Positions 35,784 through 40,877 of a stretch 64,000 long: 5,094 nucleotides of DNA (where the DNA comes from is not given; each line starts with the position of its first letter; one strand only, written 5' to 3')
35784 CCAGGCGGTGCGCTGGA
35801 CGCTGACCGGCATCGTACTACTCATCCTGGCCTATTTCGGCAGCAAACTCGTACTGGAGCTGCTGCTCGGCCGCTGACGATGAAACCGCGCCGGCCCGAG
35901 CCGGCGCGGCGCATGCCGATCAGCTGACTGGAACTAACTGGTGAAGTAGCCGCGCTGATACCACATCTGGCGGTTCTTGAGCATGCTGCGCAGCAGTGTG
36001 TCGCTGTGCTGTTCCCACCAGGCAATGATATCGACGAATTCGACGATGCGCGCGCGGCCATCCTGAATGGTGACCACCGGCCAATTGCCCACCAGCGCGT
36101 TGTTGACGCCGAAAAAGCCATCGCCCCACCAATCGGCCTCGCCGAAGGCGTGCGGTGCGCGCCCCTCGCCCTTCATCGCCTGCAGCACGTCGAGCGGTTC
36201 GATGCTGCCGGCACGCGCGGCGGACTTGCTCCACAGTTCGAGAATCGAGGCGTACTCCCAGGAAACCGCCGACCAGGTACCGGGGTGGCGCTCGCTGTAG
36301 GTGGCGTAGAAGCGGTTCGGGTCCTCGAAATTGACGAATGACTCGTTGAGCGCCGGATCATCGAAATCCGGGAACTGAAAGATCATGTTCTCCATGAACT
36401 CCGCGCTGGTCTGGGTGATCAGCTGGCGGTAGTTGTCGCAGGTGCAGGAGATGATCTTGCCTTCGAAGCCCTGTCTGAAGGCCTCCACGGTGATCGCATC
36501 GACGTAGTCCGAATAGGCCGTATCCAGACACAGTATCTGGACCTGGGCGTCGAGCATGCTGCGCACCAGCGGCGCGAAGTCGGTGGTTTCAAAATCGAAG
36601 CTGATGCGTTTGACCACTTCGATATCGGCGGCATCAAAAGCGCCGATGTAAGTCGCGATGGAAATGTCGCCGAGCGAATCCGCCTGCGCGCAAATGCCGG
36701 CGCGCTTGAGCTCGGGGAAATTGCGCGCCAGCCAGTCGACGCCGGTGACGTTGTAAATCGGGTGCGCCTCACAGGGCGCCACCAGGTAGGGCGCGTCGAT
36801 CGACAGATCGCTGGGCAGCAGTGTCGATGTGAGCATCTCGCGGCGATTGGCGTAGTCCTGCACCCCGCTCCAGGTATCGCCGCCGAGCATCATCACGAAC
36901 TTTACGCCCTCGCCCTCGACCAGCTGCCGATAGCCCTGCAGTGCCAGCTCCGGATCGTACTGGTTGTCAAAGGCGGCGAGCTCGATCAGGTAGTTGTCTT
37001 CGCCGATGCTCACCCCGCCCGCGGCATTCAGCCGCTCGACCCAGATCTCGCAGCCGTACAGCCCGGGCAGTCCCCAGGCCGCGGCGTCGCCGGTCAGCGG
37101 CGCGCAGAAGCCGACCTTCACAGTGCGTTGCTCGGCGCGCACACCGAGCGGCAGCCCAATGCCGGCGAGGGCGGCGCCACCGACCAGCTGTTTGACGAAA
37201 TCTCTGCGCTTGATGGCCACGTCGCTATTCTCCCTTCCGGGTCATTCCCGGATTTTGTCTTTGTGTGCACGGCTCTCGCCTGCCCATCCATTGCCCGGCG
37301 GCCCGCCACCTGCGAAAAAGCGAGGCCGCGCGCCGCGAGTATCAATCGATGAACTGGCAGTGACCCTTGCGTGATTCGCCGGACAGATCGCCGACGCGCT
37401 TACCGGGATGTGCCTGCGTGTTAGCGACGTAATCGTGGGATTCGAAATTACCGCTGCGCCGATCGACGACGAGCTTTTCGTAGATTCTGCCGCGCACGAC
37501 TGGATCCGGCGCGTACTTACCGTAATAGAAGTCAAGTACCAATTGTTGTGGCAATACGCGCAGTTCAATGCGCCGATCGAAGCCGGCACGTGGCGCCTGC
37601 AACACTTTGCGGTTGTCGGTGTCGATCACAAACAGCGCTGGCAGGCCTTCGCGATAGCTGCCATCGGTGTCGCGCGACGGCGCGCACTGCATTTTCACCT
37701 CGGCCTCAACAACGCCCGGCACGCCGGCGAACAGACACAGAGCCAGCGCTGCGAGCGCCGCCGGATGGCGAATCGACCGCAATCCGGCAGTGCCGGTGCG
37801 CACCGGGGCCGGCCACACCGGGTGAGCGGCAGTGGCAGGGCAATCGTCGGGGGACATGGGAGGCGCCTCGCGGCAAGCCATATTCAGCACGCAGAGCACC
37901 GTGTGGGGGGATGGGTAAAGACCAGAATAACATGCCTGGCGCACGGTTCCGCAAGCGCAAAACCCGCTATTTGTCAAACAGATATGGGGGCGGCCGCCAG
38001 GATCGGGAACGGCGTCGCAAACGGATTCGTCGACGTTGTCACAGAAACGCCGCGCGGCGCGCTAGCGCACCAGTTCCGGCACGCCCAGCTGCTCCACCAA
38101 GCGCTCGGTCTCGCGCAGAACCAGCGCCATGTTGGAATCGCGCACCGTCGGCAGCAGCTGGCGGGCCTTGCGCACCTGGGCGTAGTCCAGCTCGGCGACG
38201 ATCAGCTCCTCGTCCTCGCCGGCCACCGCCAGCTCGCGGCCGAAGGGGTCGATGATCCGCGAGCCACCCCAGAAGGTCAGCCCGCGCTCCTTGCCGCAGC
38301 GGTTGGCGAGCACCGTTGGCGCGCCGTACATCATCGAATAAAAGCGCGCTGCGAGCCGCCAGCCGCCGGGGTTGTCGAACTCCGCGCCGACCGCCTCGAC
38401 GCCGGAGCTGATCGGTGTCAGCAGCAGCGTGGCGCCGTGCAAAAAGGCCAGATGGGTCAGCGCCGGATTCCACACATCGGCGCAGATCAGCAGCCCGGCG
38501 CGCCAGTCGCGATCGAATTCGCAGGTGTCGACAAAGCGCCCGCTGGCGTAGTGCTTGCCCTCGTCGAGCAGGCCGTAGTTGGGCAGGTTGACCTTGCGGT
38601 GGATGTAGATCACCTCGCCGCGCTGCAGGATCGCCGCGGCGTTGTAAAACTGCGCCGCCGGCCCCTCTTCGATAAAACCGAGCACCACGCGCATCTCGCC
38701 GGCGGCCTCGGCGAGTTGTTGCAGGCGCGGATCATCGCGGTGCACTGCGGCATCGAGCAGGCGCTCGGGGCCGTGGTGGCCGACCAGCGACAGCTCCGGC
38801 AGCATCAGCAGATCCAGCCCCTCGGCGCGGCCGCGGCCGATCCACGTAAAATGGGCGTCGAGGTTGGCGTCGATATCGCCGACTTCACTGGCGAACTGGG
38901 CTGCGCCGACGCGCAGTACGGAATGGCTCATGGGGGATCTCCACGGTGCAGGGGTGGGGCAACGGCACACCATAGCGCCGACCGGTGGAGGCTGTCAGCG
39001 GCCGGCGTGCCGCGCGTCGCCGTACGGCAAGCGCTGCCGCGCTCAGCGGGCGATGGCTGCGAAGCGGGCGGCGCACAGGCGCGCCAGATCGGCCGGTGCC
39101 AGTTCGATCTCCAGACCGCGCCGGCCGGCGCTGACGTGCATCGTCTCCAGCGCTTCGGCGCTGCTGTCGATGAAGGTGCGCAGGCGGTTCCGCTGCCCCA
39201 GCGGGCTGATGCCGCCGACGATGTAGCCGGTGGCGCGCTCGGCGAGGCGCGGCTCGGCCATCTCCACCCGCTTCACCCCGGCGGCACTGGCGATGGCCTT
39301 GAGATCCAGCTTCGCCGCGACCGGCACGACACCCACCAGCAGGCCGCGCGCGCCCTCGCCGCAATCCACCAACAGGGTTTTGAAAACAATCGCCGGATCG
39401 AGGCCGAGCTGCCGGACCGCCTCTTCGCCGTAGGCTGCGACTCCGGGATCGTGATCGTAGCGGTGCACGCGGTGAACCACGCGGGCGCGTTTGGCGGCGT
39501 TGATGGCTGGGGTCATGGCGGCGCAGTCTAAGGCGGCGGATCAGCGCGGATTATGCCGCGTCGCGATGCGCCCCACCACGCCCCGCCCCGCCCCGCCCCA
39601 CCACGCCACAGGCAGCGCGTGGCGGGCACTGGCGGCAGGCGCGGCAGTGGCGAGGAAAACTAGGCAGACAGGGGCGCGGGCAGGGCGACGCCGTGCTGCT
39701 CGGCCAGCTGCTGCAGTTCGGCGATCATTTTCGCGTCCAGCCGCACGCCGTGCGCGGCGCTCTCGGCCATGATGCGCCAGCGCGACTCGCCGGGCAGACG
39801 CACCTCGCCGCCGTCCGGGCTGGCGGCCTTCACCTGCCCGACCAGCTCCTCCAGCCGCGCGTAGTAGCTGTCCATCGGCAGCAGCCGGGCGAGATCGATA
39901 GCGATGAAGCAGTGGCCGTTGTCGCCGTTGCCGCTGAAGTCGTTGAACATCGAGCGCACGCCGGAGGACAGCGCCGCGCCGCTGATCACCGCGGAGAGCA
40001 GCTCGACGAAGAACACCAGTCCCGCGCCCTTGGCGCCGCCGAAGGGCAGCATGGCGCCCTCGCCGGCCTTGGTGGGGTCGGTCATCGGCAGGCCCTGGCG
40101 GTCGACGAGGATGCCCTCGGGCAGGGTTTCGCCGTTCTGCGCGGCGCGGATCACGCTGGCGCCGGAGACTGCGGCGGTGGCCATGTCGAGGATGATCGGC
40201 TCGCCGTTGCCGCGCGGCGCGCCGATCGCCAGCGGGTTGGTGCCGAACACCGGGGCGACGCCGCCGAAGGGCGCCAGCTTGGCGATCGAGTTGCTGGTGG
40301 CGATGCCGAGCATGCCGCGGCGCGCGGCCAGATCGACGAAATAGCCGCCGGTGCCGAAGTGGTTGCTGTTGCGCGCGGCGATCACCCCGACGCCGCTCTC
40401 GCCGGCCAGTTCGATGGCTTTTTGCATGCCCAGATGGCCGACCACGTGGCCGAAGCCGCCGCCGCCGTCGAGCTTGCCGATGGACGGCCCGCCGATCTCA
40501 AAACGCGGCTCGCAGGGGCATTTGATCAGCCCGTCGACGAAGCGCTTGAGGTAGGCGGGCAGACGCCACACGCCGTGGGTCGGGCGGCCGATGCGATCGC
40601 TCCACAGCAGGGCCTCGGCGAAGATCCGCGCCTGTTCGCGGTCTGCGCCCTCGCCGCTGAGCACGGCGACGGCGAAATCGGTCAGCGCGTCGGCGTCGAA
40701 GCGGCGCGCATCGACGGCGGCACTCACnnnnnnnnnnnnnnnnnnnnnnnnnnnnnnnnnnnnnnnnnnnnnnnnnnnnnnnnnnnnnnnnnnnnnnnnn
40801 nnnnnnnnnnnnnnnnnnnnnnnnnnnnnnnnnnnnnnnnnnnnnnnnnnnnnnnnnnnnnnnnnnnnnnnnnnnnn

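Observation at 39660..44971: Translationally coupled five-gene operon (CAS/TauD-like Fe/2OG oxygenase, RraA-like, CphA-type ATP-grasp, COG3919-type ATP-grasp, Ldh_2 oxidoreductase): candidate undescribed amino-acid-derived small-molecule pathway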

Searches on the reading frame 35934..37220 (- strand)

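Call 3: search_protein_families(library=pfam, proteins=[window:35934-37220:-], max_evalue=0.01)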
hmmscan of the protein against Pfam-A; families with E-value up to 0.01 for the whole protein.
window:35934-37220:- (428 aa): 1 family
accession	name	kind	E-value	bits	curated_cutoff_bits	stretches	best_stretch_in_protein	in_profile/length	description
PF13458.12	Peripla_BP_6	-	5.4e-40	138.5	31.7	1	33-386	1-339/343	Periplasmic binding protein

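Call 5: search_protein_families(library=ncbifam, proteins=[window:35934-37220:-], max_evalue=0.01)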
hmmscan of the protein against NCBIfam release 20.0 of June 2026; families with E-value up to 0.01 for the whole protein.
window:35934-37220:- (428 aa): 1 family
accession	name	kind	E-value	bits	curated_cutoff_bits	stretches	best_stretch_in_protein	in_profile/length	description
NF011933.0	PRK15404.1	subfamily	9.4e-06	24.9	477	1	21-110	14-98/370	high-affinity branched-chain amino acid ABC transporter substrate-binding protein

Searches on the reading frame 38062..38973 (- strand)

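Call 3: search_protein_families(library=pfam, proteins=[window:38062-38973:-], max_evalue=0.01)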
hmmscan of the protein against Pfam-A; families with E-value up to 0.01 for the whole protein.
window:38062-38973:- (303 aa): 1 family
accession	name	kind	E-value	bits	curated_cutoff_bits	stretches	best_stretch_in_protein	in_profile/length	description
PF00795.27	CN_hydrolase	-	2.9e-30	105.9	23.2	1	21-272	1-256/256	Carbon-nitrogen hydrolase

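Call 5: search_protein_families(library=ncbifam, proteins=[window:38062-38973:-], max_evalue=0.01)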
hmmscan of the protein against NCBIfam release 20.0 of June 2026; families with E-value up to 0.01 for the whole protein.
window:38062-38973:- (303 aa): 9 families
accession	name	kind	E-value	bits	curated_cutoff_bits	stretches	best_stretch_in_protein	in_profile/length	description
NF010588.0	PRK13981.1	equivalog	3.2e-30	105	479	1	19-263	4-245/546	NAD+ synthase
TIGR03381.1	agmatine_aguB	equivalog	3.8e-24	85.5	410.25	1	21-281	2-272/279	N-carbamoylputrescine amidase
NF033621.1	de_GSH_amidase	exception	3.8e-22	78.9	355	1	22-281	2-254/260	deaminated glutathione amidase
NF002730.0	PRK02628.1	equivalog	1.9e-13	49.5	473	1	13-279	6-293/677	NAD(+) synthase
NF040852.1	nitrile_Arch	equivalog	1.3e-10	40.9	500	1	21-271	2-244/262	nitrilase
NF009802.0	PRK13286.1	equivalog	4.3e-06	25.9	427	1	50-272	49-268/345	aliphatic amidase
NF007757.0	PRK10438.1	equivalog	1.8e-05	24.1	249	1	223-281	191-251/256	amidohydrolase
TIGR04048.1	nitrile_sll0784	equivalog_domain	0.00021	20.4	502.6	0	71-170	67-165/301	Nit6803 family nitrilase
TIGR00546.1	lnt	equivalog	0.004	16.4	132.9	0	43-130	189-273/395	apolipoprotein N-acyltransferase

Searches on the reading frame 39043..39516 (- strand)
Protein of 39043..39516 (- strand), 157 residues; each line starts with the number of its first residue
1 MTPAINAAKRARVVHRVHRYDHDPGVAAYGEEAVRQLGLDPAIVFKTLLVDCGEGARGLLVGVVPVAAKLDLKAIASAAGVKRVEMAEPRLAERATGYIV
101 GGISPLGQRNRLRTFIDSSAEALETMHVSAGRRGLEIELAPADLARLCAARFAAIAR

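Call 3: search_protein_families(library=pfam, proteins=[window:39043-39516:-], max_evalue=0.01)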
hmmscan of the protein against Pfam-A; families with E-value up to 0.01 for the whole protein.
window:39043-39516:- (157 aa): 1 family
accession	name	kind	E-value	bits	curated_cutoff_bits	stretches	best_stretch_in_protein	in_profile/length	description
PF04073.20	tRNA_edit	-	1.5e-22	80.4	25.5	1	26-147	4-123/123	Aminoacyl-tRNA editing domain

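Call 5: search_protein_families(library=ncbifam, proteins=[window:39043-39516:-], max_evalue=0.01)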
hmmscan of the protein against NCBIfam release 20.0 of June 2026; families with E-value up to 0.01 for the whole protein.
window:39043-39516:- (157 aa): 3 families
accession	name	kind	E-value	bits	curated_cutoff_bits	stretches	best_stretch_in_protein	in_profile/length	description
NF007951.0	PRK10670.1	equivalog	1.4e-56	190.8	243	1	1-157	1-157/159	Cys-tRNA(Pro)/Cys-tRNA(Cys) deacylase YbaK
TIGR00011.1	YbaK_EbsC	equivalog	1.9e-48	164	153.25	1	2-156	1-152/152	Cys-tRNA(Pro) deacylase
NF006625.0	PRK09194.1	equivalog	0.0003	19.8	558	1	31-134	261-361/559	proline--tRNA ligase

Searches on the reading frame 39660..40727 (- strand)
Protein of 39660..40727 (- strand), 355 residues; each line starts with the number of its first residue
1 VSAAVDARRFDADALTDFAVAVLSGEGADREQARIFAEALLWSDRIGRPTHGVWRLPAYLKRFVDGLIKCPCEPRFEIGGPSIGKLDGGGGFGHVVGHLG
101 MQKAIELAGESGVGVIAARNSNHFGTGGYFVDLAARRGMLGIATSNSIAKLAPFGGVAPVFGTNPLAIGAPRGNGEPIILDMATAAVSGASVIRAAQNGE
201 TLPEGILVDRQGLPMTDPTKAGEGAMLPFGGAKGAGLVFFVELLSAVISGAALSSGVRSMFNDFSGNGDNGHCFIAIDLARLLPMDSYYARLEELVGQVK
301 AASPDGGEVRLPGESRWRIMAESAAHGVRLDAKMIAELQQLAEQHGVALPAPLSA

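Call 3: search_protein_families(library=pfam, proteins=[window:39660-40727:-], max_evalue=0.01)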
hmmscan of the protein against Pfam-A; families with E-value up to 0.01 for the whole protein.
window:39660-40727:- (355 aa): 1 family
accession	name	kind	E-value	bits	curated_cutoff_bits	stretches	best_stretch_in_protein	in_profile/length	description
PF02615.19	Ldh_2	-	7.8e-101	337.9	38.8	1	11-339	2-333/333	Malate/L-lactate dehydrogenase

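Call 5: search_protein_families(library=ncbifam, proteins=[window:39660-40727:-], max_evalue=0.01)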
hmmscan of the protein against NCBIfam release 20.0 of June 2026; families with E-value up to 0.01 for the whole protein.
window:39660-40727:- (355 aa): 5 families
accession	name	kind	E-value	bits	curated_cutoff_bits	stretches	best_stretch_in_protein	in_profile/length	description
NF040650.1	sulfolac_dhydr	equivalog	1.8e-70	237.8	500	1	19-349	12-337/339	L-sulfolactate dehydrogenase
NF011599.0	PRK15025.1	equivalog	7.3e-56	189.8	356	1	15-331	8-324/349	ureidoglycolate dehydrogenase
TIGR03175.1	AllD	equivalog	3.4e-53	181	496.2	1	23-318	16-311/349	ureidoglycolate dehydrogenase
NF007504.0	PRK10098.1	equivalog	1.9e-52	178.2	336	1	6-347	3-346/360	malate/lactate/ureidoglycolate dehydrogenase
NF009750.0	PRK13260.1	equivalog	1.9e-42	145.6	316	1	19-341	12-332/332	3-dehydro-L-gulonate 2-dehydrogenase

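Call 26: search_solved_structures(query=window:39660-40727:-, max_evalue=1e-10, show_alignments=0)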
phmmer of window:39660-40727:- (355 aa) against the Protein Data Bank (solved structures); distinct sequences matched with E-value up to 1e-10: 13.
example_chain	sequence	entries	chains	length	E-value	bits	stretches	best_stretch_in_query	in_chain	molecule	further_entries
2x06_A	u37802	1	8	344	2e-59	204.9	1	20-347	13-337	L-SULFOLACTATE DEHYDROGENASE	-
1v9n_A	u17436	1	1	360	1.9e-56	195.1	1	9-347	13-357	Malate dehydrogenase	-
1vbi_A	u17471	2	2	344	3e-55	191.2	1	9-347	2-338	Type 2 malate/lactate dehydrogenase | malate/L-lactate dehydrogenase family protein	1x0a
1wtj_A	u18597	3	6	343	8.6e-48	166.6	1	20-342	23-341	ureidoglycolate dehydrogenase | delta1-piperideine-2-carboxylate reductase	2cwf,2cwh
3uoe_A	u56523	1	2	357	5.6e-45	157.4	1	13-334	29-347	Dehydrogenase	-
4h8a_A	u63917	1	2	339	3.5e-43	151.5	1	23-330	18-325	Ureidoglycolate dehydrogenase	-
1xrh_A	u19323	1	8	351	3.6e-43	151.4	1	23-330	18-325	Ureidoglycolate Dehydrogenase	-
4fjs_A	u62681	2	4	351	3.9e-43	151.3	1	23-330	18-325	Ureidoglycolate dehydrogenase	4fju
3i0p_A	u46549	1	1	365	5.7e-40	140.9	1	8-350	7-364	Malate dehydrogenase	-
1z2i_A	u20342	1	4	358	2.5e-38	135.5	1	13-350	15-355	malate dehydrogenase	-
2g8y_A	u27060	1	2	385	2.7e-37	132.1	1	7-346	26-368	Malate/L-lactate dehydrogenases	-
1s20_A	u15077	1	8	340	1.3e-34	123.3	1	22-345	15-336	Hypothetical oxidoreductase yiaK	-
1nxu_A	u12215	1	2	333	1.8e-33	119.5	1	22-342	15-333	Hypothetical oxidoreductase yiaK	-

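Call 76: search_protein_families(library=padloc, proteins=[window:39660-40727:-], max_evalue=0.001)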
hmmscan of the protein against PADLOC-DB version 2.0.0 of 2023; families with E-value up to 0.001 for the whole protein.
window:39660-40727:- (355 aa): 0 families
